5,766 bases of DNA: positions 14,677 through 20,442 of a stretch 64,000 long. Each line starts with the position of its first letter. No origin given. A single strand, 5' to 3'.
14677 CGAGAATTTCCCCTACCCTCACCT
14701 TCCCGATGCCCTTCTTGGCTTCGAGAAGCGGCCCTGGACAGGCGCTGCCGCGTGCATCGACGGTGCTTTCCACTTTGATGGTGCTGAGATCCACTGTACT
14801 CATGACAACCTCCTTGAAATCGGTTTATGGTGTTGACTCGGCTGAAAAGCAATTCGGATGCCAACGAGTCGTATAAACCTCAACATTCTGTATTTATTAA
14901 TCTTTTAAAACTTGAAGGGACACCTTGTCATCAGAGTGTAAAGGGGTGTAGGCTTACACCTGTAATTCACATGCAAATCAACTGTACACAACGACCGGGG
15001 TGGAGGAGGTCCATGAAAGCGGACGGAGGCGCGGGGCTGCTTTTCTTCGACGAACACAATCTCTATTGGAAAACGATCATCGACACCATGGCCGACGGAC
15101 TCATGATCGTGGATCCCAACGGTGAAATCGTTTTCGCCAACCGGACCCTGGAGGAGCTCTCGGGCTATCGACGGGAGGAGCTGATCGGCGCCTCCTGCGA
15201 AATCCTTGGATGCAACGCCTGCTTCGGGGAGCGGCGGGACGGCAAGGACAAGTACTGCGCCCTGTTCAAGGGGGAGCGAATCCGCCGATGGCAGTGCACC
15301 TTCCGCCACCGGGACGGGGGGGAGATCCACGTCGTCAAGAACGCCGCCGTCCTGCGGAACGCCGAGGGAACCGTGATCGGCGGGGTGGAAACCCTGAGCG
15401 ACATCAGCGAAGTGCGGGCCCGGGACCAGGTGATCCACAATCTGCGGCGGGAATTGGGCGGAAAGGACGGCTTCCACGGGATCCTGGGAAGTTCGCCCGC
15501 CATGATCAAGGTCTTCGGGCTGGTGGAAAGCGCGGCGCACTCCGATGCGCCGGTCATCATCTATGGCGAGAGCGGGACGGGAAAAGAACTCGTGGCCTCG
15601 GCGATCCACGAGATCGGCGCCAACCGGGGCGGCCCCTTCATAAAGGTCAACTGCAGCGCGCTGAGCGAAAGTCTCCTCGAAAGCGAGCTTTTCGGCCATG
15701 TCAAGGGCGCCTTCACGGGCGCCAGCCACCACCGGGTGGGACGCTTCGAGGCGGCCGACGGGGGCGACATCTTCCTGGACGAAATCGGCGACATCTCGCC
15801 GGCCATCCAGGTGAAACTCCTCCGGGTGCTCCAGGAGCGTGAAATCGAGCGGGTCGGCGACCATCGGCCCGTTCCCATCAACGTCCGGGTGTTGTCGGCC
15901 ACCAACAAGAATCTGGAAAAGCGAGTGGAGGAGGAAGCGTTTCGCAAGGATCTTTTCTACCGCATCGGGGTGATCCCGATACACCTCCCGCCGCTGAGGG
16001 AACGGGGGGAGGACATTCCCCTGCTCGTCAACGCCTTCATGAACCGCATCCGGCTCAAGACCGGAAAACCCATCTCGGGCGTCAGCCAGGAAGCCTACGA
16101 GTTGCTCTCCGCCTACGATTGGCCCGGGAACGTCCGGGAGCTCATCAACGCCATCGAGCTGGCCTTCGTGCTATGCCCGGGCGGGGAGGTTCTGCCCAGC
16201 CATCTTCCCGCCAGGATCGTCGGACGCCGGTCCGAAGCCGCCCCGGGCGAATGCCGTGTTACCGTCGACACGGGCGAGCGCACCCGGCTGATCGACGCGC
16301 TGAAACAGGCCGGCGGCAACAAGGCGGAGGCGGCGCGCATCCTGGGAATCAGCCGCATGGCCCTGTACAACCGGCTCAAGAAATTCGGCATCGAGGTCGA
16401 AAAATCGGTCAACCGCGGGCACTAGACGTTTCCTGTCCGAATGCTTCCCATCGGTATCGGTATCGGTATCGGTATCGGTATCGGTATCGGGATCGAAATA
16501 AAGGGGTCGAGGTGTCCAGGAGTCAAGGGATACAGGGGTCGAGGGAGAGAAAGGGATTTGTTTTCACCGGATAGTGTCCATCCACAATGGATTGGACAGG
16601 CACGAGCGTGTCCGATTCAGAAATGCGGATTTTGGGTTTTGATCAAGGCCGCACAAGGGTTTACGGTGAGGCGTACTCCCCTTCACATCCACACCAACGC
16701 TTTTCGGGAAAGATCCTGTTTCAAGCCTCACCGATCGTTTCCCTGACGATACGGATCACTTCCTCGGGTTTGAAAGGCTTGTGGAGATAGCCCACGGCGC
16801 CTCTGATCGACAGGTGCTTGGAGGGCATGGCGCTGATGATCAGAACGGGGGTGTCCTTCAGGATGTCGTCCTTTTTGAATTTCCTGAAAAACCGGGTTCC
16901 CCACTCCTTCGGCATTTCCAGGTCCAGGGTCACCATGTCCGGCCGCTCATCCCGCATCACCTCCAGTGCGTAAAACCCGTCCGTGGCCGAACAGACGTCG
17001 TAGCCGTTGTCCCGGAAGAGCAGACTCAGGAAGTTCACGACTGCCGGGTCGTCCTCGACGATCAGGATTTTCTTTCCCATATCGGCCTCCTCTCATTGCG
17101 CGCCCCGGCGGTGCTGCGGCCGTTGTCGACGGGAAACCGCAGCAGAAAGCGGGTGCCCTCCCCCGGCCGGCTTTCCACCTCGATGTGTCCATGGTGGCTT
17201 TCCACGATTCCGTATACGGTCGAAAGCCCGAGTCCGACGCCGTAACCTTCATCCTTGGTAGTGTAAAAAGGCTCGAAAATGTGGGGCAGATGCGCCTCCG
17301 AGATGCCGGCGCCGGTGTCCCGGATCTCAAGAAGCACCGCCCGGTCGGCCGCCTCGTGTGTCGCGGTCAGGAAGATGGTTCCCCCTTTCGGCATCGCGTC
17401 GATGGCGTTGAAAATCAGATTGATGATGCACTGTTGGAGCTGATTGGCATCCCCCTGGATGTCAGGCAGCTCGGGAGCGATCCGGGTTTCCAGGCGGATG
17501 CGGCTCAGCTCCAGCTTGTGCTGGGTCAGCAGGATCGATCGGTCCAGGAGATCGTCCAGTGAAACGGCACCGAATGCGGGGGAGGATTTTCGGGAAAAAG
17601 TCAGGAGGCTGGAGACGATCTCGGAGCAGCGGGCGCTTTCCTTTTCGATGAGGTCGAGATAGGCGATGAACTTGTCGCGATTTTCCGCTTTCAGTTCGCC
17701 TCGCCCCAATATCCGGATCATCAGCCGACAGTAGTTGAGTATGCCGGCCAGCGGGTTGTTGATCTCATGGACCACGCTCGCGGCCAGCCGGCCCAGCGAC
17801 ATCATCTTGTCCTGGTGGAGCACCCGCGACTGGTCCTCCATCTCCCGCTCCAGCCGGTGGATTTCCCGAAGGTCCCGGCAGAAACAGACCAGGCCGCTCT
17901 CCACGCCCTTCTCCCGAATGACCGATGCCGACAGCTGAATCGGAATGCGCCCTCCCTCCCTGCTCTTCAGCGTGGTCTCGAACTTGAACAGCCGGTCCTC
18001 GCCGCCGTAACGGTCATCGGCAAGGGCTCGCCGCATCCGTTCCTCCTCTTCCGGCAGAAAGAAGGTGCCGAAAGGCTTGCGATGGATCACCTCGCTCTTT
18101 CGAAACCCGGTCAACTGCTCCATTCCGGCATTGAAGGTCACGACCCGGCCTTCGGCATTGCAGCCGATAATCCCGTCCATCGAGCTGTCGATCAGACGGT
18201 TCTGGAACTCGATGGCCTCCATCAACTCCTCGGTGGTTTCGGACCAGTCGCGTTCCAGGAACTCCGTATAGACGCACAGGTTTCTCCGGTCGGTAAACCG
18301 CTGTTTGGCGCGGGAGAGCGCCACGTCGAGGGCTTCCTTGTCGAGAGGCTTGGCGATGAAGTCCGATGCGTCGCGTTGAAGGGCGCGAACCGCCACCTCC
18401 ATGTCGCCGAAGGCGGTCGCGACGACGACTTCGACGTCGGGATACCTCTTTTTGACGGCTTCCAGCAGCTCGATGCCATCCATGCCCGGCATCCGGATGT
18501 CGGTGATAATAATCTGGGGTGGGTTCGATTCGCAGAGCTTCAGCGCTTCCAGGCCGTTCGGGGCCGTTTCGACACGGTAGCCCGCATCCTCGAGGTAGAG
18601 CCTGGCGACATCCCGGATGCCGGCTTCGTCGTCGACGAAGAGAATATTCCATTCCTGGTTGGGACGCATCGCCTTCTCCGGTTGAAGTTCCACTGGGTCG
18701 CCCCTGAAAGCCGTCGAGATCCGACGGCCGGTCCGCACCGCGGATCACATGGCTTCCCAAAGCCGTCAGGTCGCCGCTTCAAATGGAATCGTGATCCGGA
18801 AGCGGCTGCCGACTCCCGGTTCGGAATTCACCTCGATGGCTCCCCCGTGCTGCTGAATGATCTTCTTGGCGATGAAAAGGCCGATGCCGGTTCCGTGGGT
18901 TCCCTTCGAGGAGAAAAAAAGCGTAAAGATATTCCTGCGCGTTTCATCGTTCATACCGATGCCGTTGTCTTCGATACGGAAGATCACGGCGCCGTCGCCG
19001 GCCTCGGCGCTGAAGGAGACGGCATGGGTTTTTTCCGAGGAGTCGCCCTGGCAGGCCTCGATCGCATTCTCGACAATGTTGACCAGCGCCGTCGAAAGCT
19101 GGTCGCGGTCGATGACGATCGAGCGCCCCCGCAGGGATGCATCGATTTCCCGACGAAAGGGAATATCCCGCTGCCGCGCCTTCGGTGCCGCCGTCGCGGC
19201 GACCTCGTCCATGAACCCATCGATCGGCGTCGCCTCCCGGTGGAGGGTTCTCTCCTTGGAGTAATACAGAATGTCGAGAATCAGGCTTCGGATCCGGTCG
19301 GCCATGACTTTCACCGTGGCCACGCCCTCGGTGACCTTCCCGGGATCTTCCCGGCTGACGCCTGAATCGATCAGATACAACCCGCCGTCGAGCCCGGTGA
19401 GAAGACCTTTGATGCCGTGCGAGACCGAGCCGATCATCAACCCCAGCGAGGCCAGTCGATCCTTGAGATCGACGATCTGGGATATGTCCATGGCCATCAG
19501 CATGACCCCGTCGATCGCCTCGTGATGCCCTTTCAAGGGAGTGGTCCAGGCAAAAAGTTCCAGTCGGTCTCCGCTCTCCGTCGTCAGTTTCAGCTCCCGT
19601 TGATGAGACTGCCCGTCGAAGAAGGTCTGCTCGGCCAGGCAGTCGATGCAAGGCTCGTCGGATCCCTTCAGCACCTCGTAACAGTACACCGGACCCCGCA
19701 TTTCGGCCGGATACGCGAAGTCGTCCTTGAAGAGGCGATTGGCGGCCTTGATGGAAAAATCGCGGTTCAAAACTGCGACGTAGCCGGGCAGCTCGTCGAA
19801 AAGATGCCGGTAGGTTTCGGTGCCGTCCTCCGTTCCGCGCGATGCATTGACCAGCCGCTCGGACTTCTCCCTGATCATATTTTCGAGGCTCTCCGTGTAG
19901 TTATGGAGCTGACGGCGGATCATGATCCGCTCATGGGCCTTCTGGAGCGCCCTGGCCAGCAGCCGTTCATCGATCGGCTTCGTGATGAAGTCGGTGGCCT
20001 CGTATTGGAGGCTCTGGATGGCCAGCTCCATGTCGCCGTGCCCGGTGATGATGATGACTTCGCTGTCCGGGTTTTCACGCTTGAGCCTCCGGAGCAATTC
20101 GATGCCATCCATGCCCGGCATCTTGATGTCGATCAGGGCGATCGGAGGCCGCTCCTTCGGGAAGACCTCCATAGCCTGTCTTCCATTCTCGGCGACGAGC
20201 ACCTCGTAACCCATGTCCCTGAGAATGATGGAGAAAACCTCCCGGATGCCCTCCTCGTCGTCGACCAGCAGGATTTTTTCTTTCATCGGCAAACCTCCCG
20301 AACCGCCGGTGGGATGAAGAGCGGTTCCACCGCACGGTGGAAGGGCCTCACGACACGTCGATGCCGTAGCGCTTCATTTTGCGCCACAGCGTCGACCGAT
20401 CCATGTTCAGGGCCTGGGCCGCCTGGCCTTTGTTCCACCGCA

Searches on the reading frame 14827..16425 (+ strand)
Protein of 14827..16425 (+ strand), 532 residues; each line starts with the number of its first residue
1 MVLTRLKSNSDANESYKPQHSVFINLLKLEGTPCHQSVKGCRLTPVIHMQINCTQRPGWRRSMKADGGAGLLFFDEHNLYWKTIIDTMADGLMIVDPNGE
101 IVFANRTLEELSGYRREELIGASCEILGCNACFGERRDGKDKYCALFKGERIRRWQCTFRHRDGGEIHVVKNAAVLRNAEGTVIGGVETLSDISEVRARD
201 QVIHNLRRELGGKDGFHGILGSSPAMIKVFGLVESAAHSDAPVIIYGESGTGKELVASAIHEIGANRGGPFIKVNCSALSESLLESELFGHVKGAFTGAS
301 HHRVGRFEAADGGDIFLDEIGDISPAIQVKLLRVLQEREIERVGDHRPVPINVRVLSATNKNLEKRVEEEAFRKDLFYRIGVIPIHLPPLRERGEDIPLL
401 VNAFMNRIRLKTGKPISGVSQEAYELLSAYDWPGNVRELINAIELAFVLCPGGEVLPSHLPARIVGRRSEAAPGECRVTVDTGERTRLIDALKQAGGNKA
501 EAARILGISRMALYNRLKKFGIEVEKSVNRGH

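Call 5: search_protein_families(library=pfam, proteins=[window:14827-16425:+], max_evalue=0.001)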
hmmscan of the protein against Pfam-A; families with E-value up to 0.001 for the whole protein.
window:14827-16425:+ (532 aa): 11 families
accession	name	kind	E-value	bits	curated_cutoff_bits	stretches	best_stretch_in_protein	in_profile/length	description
PF00158.32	Sigma54_activat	-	1.6e-67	226.9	20.2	1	219-386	1-168/168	Sigma-54 interaction domain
PF25601.1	AAA_lid_14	-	3.8e-25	88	27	1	391-471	1-81/87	AAA+ ATPase lid domain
PF14532.12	Sigma54_activ_2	-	1.8e-18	67.5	25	1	220-390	1-138/138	Sigma-54 interaction domain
PF00989.32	PAS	-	2.3e-14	53.8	22.6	1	81-192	3-112/113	PAS fold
PF02954.25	HTH_8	-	4.5e-13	49.1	22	1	484-520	6-42/42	Bacterial regulatory protein, Fis family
PF13426.13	PAS_9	-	1.5e-12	48.1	27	1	90-195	2-103/103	PAS domain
PF08448.16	PAS_4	-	1.8e-09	38.2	23.1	1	86-197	2-109/110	PAS fold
PF13188.13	PAS_8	-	1.2e-08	35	21.8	1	81-125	3-44/65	PAS domain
PF07728.20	AAA_5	-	2.1e-07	31.4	22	1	242-363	1-125/139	AAA domain (dynein-related subfamily)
PF00004.35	AAA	-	4.5e-05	24.3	21.2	1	243-373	1-120/131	ATPase family associated with various cellular activities (AAA)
PF13518.12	HTH_28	-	0.00098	19.6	25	0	484-521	1-37/52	Helix-turn-helix domain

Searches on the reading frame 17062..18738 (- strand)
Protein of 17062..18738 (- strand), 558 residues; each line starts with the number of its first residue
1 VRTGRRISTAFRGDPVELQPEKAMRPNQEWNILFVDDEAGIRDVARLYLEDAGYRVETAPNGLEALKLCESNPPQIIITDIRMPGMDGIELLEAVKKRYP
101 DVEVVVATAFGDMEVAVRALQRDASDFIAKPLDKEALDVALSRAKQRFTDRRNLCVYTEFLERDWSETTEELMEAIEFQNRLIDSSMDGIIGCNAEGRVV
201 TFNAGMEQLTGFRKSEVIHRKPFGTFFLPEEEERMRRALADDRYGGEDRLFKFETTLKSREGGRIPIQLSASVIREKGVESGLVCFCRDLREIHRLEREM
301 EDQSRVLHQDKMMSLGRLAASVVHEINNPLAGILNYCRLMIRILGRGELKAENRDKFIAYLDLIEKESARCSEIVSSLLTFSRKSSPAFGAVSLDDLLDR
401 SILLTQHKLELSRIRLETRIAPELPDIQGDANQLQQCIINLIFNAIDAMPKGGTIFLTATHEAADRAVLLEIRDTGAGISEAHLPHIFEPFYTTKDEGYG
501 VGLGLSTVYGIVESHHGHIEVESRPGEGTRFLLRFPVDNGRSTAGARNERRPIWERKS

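Call 5: search_protein_families(library=pfam, proteins=[window:17062-18738:-], max_evalue=0.001)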
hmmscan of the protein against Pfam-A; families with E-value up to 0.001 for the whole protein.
window:17062-18738:- (558 aa): 8 families
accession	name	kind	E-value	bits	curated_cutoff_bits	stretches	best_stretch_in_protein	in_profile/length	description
PF00072.30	Response_reg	-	1.7e-30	105.9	30.2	1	32-140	1-109/111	Response regulator receiver domain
PF02518.31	HATPase_c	-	9e-29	100.6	26.4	1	429-538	1-110/111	Histidine kinase-, DNA gyrase B-, and HSP90-like ATPase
PF00512.31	HisKA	-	2.6e-13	50.2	26.9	1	315-386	2-65/66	His Kinase A (phospho-acceptor) domain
PF00989.32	PAS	-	4.6e-13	49.6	22.6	1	180-289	4-112/113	PAS fold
PF13426.13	PAS_9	-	9.1e-12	45.6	27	1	188-292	2-103/103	PAS domain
PF08448.16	PAS_4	-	1.1e-05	26.1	23.1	1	184-293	2-108/110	PAS fold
PF14501.12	HATPase_c_5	-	0.00027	21.3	22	1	434-523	6-90/102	GHKL domain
PF08447.18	PAS_3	-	0.00037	21.2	25.6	1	200-284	2-86/89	PAS fold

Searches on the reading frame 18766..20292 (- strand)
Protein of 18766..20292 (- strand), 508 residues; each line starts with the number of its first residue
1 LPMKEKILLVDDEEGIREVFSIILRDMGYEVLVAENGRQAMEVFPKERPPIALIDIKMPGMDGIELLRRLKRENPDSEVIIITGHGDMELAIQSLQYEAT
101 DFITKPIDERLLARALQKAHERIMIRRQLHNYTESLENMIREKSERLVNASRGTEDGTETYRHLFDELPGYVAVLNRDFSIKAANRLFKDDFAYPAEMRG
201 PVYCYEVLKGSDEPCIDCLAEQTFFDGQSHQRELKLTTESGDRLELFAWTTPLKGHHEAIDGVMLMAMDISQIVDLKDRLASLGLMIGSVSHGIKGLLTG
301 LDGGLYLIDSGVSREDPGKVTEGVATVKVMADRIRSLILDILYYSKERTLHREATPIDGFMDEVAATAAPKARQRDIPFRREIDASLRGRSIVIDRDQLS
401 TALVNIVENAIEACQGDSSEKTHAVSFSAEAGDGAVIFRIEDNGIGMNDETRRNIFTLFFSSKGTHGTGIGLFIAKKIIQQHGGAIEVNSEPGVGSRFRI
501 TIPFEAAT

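Call 5: search_protein_families(library=pfam, proteins=[window:18766-20292:-], max_evalue=0.001)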
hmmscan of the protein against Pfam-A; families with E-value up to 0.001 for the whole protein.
window:18766-20292:- (508 aa): 3 families
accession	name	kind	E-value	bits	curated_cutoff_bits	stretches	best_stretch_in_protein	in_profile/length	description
PF00072.30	Response_reg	-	2e-31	108.9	30.2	1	7-116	1-110/111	Response regulator receiver domain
PF02518.31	HATPase_c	-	1.8e-24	86.8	26.4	1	395-505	2-110/111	Histidine kinase-, DNA gyrase B-, and HSP90-like ATPase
PF14501.12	HATPase_c_5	-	3e-08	33.9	22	1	398-491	5-91/102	GHKL domain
